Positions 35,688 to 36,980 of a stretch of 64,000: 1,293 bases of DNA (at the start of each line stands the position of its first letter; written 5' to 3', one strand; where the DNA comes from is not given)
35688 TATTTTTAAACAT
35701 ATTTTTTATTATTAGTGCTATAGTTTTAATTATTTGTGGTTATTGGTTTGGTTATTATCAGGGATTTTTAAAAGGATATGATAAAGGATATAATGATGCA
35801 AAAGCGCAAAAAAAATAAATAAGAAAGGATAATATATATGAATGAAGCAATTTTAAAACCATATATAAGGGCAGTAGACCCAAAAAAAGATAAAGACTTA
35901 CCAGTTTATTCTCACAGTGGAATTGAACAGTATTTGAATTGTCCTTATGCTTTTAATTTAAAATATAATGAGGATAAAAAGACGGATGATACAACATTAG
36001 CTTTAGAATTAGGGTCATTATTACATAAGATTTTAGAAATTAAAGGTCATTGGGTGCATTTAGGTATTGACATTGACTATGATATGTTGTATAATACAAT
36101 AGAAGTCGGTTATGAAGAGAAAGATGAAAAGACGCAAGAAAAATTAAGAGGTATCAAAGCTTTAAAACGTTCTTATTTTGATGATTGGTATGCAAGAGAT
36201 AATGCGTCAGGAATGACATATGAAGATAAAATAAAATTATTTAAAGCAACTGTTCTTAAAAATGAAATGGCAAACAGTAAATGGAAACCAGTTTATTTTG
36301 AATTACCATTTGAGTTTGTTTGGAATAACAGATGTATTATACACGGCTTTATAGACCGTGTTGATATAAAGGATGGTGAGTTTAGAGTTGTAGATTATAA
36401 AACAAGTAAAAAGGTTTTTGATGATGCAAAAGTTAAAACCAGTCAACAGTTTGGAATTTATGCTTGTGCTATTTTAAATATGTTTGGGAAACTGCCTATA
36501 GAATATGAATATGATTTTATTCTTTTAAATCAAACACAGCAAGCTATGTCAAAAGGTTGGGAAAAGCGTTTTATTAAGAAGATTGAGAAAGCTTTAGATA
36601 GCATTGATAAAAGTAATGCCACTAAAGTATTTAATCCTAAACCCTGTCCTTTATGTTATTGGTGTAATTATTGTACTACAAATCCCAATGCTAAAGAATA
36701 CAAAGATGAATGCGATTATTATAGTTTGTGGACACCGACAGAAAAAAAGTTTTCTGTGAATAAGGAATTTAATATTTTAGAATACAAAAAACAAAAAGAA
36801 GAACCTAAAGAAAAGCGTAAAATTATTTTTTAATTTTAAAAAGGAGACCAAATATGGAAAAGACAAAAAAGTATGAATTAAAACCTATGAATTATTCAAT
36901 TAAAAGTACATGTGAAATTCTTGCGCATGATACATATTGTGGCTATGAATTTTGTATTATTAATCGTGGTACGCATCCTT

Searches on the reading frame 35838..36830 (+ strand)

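Call 16: search_protein_families(library=phrogs, proteins=[window:35838-36830:+], max_evalue=0.001)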
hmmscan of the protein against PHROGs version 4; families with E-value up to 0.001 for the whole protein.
window:35838-36830:+ (331 aa): 5 families
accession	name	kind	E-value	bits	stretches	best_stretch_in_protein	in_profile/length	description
phrog_69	-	DNA, RNA and nucleotide metabolism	7.6e-29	102.1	1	20-293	86-331/501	exonuclease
phrog_1218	-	DNA, RNA and nucleotide metabolism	8e-17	62.5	1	16-239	2-218/364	exonuclease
phrog_33176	-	unknown function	2.3e-06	27.6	0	168-215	242-289/380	-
phrog_298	-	DNA, RNA and nucleotide metabolism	1.5e-05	25.5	1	160-221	158-217/293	exonuclease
phrog_466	-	DNA, RNA and nucleotide metabolism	0.00051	20.5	1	135-216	239-322/446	exonuclease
